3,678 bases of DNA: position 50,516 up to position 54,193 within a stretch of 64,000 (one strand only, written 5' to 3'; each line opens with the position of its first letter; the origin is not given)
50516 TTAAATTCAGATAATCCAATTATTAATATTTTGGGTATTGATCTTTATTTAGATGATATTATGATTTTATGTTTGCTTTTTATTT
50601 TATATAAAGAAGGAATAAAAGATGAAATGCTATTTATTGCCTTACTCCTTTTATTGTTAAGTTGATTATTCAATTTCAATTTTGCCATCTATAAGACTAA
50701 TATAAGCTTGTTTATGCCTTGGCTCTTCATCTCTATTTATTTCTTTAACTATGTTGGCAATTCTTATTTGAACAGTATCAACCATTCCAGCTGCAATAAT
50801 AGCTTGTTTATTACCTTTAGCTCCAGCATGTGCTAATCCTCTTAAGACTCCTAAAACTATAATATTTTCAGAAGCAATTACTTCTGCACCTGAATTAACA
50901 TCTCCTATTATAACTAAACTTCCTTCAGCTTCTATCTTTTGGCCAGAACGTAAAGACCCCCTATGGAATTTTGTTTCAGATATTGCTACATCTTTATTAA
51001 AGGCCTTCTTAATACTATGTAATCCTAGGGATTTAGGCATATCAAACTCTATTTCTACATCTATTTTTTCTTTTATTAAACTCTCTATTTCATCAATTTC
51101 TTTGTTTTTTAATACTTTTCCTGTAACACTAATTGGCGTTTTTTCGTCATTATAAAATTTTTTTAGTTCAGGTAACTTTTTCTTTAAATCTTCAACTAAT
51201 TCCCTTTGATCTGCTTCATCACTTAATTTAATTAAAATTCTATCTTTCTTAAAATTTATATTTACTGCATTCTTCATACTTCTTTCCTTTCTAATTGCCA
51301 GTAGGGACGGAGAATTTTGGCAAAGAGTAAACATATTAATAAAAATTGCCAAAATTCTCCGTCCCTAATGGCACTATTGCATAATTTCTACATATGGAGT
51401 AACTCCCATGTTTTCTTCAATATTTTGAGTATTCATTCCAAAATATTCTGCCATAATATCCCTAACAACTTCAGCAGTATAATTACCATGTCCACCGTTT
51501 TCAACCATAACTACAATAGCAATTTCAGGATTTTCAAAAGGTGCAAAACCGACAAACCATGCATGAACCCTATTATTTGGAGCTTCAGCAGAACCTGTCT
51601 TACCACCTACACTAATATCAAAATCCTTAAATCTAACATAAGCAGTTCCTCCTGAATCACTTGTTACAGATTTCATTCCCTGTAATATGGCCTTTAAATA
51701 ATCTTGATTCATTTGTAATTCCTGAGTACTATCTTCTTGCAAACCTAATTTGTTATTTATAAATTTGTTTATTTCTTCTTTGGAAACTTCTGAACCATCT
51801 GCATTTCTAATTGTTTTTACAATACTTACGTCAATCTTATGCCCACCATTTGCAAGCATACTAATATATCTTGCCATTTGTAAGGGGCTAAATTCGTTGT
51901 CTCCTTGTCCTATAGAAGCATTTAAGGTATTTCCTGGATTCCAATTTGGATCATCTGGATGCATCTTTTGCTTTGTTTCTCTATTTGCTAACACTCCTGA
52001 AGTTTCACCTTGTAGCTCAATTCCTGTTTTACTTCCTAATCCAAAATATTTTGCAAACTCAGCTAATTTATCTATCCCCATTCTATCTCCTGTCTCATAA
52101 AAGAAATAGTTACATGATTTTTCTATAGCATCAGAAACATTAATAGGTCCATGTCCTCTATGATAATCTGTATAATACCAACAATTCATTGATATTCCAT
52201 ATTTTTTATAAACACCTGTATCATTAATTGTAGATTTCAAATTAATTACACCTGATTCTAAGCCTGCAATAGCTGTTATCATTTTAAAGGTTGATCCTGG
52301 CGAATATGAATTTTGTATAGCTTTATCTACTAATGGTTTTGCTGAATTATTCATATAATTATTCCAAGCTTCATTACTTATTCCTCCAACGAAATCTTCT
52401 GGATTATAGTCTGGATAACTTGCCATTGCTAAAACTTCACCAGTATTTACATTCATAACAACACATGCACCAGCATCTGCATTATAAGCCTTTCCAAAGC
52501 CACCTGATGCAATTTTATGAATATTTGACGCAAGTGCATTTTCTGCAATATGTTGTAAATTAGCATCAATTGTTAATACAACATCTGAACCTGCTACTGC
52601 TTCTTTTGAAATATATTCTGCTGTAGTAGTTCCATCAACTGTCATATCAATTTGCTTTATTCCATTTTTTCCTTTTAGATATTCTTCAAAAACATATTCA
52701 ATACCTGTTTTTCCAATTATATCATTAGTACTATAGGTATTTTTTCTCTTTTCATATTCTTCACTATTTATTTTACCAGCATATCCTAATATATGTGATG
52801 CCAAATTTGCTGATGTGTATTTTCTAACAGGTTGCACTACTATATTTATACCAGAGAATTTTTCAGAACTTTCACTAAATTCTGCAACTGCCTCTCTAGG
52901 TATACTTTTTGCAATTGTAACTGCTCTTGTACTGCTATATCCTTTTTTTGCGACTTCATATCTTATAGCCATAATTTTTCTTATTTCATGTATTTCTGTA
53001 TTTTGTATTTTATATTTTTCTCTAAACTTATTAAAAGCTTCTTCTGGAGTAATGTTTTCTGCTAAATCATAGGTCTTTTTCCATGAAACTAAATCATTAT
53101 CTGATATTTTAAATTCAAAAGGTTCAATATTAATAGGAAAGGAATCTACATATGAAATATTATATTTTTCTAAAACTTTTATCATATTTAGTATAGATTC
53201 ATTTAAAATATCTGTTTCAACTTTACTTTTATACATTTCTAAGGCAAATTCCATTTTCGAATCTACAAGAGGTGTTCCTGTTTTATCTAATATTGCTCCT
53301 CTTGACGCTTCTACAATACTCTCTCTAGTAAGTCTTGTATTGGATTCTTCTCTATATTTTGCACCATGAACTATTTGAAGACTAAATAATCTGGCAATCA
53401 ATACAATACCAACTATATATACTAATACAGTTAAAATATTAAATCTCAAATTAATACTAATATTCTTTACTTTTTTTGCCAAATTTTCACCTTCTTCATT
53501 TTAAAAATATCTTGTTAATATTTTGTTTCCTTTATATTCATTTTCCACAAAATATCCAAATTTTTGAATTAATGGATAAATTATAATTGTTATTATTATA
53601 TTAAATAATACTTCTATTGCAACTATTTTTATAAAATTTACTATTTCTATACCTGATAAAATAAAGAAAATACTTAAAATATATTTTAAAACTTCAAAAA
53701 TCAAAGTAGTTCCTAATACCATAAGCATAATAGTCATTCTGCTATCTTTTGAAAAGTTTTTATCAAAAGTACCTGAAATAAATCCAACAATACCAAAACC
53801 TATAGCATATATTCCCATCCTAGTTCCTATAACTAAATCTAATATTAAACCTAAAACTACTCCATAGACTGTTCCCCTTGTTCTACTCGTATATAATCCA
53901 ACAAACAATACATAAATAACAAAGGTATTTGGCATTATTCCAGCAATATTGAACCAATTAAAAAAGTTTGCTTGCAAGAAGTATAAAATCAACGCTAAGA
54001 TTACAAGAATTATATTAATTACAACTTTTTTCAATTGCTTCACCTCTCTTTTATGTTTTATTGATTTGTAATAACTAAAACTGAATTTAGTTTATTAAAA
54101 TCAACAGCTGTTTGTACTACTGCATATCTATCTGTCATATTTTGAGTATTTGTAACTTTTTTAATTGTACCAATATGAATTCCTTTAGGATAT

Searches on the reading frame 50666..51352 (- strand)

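Call 13: search_protein_families(library=pfam, proteins=[window:50666-51352:-], max_evalue=0.001)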
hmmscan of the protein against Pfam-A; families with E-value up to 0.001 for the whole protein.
window:50666-51352:- (228 aa): 2 families
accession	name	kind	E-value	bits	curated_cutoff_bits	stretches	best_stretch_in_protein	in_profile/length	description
PF03775.22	MinC_C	-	4.2e-30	104.2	33.2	1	130-228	2-102/102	Septum formation inhibitor MinC, C-terminal domain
PF22642.1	MinC_N_1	-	0.00012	22.7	27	1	35-102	6-76/78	Cell-division inhibitor MinC, N-terminal domain-like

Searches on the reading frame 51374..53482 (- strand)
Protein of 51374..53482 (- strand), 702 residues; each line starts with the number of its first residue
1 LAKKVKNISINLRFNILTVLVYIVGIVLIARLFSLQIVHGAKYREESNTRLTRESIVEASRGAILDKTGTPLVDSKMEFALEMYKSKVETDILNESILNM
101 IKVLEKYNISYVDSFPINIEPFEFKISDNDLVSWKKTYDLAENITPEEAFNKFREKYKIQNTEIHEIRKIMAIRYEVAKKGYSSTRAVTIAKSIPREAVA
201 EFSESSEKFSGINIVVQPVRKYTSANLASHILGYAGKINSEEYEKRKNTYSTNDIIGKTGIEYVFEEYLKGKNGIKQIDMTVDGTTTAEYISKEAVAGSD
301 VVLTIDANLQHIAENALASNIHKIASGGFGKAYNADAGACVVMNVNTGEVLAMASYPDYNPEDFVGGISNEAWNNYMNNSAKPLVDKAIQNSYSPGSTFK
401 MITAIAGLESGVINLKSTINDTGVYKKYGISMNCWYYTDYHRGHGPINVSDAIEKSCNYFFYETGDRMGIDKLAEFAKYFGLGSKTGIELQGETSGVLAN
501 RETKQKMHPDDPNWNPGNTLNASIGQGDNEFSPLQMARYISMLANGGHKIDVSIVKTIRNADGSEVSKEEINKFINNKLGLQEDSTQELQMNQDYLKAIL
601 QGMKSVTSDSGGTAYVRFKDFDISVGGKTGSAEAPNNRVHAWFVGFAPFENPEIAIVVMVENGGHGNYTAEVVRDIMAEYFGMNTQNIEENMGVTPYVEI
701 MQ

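Call 13: search_protein_families(library=pfam, proteins=[window:51374-53482:-], max_evalue=0.001)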
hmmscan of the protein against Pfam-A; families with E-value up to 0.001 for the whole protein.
window:51374-53482:- (702 aa): 2 families
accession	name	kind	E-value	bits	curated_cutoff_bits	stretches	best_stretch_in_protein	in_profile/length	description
PF00905.27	Transpeptidase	-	4.4e-71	240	22.1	1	338-677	1-298/299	Penicillin binding protein transpeptidase domain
PF03717.20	PBP_dimer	-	6e-40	138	24.4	1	57-288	2-177/180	Penicillin-binding Protein dimerisation domain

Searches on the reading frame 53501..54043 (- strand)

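Call 13: search_protein_families(library=pfam, proteins=[window:53501-54043:-], max_evalue=0.001)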
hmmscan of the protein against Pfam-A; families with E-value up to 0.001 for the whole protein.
window:53501-54043:- (180 aa): 2 families
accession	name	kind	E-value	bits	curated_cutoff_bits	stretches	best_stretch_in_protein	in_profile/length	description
PF04093.17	MreD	-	6.7e-14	52.7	24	1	6-162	6-154/158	rod shape-determining protein MreD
PF07694.17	5TM-5TMR_LYT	-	0.00049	20.2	24.6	1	5-160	17-167/169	5TMR of 5TMR-LYT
